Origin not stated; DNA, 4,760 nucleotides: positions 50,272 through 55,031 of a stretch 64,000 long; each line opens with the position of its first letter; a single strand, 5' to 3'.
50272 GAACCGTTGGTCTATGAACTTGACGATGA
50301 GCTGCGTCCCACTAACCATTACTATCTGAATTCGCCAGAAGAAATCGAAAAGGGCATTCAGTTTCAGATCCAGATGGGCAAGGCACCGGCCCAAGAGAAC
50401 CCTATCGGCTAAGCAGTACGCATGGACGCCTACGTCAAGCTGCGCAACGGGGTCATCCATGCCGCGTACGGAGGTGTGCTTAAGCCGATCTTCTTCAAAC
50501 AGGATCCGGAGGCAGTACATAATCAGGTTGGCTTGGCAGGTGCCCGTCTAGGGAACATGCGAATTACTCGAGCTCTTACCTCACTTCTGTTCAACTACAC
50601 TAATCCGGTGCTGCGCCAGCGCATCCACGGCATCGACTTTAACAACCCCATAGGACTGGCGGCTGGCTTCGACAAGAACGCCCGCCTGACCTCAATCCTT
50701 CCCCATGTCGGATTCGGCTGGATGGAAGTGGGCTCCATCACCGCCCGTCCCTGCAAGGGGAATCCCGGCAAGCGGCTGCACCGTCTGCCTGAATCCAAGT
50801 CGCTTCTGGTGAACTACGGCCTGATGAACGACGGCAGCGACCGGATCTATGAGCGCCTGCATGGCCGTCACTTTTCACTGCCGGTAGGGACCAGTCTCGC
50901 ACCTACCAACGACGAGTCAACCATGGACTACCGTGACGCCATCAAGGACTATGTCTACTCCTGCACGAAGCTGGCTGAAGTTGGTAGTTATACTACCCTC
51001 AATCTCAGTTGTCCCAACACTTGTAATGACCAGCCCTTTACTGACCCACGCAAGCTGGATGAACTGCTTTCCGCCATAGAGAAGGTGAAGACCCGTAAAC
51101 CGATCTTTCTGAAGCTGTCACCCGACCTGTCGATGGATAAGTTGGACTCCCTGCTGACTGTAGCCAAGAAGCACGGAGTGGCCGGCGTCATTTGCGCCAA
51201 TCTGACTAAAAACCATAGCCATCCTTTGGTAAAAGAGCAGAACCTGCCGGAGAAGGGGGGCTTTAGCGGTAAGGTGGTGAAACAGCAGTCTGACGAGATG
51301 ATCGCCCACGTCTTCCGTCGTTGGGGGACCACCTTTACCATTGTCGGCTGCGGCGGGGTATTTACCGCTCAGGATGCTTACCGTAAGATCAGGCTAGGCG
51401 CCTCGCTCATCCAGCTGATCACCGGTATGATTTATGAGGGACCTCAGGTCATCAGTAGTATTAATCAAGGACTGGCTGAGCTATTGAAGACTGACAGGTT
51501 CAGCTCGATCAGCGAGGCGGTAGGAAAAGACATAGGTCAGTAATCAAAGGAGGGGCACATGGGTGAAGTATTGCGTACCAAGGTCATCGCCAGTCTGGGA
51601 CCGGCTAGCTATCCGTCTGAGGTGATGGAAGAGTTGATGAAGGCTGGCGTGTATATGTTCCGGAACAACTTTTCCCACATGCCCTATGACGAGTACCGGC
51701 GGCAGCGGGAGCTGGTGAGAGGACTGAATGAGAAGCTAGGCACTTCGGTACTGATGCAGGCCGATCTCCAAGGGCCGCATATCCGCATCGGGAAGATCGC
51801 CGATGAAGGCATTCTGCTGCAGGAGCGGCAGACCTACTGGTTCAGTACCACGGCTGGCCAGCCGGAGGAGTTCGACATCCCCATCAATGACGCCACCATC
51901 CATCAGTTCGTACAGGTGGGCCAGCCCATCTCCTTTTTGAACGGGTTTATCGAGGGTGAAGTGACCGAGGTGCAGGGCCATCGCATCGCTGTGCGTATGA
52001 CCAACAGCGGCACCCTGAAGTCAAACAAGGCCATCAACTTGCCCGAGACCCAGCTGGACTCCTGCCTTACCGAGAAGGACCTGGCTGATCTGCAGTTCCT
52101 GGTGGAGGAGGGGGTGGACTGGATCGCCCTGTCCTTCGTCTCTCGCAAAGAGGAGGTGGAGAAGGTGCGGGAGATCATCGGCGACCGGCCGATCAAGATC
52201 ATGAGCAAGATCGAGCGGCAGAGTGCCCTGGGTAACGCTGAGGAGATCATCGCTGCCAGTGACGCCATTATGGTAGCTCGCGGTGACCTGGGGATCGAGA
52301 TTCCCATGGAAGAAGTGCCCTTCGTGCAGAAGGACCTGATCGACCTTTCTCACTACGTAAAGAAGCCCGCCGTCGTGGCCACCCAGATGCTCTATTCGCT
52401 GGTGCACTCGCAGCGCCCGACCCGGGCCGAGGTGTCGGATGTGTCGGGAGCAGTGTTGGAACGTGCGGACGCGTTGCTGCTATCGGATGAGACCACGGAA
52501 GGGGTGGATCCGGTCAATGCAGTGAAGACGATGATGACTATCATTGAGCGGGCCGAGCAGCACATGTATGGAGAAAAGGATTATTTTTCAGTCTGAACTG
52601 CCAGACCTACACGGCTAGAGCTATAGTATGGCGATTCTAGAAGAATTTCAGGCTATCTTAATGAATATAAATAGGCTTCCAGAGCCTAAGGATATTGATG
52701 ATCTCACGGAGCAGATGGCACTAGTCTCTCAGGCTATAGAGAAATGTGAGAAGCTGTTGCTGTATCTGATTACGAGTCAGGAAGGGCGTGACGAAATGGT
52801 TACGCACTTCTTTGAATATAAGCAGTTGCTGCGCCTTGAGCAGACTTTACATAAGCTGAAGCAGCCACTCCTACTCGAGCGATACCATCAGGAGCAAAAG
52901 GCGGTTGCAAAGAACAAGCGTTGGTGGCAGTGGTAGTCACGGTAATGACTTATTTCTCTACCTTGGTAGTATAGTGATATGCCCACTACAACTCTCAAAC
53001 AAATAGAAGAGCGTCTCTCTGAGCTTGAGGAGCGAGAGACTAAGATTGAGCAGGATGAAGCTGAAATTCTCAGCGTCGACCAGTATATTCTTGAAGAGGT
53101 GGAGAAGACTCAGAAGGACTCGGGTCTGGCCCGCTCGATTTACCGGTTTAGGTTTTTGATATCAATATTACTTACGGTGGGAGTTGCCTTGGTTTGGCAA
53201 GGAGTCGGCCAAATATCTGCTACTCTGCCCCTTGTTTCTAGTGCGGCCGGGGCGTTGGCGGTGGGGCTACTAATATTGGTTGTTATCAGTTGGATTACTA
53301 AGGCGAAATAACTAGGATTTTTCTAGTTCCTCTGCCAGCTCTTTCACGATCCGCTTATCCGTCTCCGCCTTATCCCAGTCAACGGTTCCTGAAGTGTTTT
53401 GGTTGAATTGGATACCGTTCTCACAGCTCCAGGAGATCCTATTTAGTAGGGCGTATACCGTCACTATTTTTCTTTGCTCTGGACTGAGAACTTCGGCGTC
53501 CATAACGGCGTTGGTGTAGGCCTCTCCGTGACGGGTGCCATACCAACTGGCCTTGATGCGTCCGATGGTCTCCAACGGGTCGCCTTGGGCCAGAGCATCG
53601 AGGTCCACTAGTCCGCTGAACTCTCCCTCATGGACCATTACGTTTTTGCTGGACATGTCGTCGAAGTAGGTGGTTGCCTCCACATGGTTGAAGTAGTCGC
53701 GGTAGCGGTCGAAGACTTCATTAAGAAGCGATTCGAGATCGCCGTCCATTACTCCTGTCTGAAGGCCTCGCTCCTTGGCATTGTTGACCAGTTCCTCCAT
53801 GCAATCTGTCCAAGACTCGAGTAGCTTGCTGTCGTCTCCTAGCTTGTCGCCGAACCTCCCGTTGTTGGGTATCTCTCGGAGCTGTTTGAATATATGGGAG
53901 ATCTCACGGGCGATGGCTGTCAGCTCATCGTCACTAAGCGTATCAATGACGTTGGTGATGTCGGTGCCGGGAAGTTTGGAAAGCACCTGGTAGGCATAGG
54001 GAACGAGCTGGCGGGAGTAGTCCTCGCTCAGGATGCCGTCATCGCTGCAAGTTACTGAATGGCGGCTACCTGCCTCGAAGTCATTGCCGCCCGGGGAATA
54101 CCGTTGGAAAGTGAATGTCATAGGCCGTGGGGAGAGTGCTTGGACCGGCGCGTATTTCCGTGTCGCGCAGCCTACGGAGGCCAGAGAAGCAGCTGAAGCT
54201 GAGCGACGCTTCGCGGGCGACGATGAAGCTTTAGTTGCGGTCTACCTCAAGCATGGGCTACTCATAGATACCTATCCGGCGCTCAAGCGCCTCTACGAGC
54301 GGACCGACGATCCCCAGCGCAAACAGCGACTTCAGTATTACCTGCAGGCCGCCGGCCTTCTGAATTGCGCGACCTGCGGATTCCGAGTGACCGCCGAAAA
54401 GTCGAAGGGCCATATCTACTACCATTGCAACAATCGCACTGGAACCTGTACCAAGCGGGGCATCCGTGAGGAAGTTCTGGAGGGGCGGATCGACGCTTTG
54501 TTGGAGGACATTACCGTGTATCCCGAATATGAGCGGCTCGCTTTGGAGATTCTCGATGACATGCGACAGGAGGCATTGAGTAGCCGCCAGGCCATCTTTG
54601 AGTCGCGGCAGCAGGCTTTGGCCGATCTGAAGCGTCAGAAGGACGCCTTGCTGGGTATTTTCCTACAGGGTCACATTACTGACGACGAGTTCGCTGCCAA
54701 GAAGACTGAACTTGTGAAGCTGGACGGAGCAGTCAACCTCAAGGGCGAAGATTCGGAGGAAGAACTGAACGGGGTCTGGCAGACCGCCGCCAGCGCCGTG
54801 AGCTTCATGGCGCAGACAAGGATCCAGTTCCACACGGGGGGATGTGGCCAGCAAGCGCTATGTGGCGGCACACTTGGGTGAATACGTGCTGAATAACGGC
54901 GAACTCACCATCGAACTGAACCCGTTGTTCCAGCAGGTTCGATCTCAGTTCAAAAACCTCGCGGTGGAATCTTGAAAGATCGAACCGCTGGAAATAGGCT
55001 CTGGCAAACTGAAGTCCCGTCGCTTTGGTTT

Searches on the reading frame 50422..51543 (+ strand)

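Call 78: search_protein_families(library=pfam, proteins=[window:50422-51543:+], max_evalue=0.001)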
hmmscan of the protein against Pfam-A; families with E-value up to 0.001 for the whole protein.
window:50422-51543:+ (373 aa): 1 family
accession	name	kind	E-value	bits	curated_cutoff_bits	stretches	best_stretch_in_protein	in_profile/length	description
PF01180.27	DHO_dh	-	1.5e-59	202.1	27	1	64-355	2-291/291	Dihydroorotate dehydrogenase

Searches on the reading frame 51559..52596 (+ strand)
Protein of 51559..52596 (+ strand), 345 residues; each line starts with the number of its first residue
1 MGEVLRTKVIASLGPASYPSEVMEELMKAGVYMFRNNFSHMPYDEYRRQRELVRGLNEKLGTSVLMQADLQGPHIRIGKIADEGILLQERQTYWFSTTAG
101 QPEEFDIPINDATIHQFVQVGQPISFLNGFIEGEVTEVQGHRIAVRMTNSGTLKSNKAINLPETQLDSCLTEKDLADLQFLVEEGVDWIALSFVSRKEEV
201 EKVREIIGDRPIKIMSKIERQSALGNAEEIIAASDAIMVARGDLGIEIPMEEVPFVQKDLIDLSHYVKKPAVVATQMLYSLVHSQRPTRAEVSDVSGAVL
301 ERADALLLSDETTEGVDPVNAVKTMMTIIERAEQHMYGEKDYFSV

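Call 78: search_protein_families(library=pfam, proteins=[window:51559-52596:+], max_evalue=0.001)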
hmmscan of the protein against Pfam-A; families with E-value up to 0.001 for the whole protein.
window:51559-52596:+ (345 aa): 2 families
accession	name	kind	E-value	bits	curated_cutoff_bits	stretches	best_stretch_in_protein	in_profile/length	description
PF00224.27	PK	-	2.3e-85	287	30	1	6-322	3-328/328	Pyruvate kinase, barrel domain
PF03328.21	HpcH_HpaI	-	0.00045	20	25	1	167-239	70-147/221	HpcH/HpaI aldolase/citrate lyase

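Call 79: find_homologous_proteins(query=window:51559-52596:+)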
Query window:51559-52596:+ (345 aa): 7992 proteins with E <= 0.001 among 8000 candidates; the best 120 are listed.
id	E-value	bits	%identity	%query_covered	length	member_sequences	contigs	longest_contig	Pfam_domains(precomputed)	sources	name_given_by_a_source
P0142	4.0e-222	754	100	100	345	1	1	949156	PF00224.28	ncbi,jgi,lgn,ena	ncbi:MAG: pyruvate kinase [bacterium]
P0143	7.0e-178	609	79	99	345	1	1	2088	PF00224.28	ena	-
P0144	4.2e-174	596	78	99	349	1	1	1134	PF00224.28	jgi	-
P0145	4.1e-167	573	77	98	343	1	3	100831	PF00224.28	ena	-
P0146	6.1e-166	569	75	98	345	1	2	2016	PF00224.28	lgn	-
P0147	2.9e-165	567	74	100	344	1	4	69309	PF00224.28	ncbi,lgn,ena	-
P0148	3.2e-147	508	67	98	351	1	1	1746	PF00224.28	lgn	-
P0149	8.8e-144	497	66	99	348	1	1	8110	PF00224.28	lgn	-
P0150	6.9e-142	490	66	98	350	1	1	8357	PF00224.28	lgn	-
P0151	2.1e-140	485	64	98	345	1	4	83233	PF00224.28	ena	-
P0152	1.7e-134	466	62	98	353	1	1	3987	PF00224.28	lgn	-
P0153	1.3e-129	450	58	98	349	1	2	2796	PF00224.28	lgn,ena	-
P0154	4.1e-127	442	58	98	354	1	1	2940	PF00224.28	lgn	-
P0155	4.0e-126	439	60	98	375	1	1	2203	PF00224.28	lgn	-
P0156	6.0e-124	431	59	98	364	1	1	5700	PF00224.28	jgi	jgi:pyruvate kinase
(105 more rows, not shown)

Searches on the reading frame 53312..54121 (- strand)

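Call 6: search_protein_families(library=pfam, proteins=[window:53312-54121:-], max_evalue=0.1)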
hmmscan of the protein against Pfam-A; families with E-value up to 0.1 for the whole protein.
window:53312-54121:- (269 aa): 1 family
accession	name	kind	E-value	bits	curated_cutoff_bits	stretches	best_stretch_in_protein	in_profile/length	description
PF01636.29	APH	-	4.1e-08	33.7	23.2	1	41-201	69-220/239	Phosphotransferase enzyme family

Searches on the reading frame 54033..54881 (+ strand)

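Call 6: search_protein_families(library=pfam, proteins=[window:54033-54881:+], max_evalue=0.1)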
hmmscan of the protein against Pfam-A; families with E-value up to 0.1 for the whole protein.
window:54033-54881:+ (282 aa): 2 families
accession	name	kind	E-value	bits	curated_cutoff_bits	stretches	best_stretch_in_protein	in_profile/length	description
PF13408.12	Zn_ribbon_recom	-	2.2e-09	38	25.3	1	107-153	3-53/58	Recombinase zinc beta ribbon domain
PF09851.14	SHOCT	-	0.012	15.8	27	1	212-227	12-27/28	Short C-terminal domain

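Call 7: search_protein_families(library=ncbifam, proteins=[window:54033-54881:+], max_evalue=0.1)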
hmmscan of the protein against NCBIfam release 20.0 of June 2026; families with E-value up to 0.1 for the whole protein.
window:54033-54881:+ (282 aa): 2 families
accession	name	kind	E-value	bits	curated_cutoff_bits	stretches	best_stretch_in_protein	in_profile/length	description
NF047347.1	SCCmet_CcrC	equivalog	4.3e-05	22.2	900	1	91-228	287-439/558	cassette chromosome recombinase CcrC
NF041201.1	recomb_XisF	equivalog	0.00054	19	375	1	93-159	280-355/465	fdxN element excision recombinase XisF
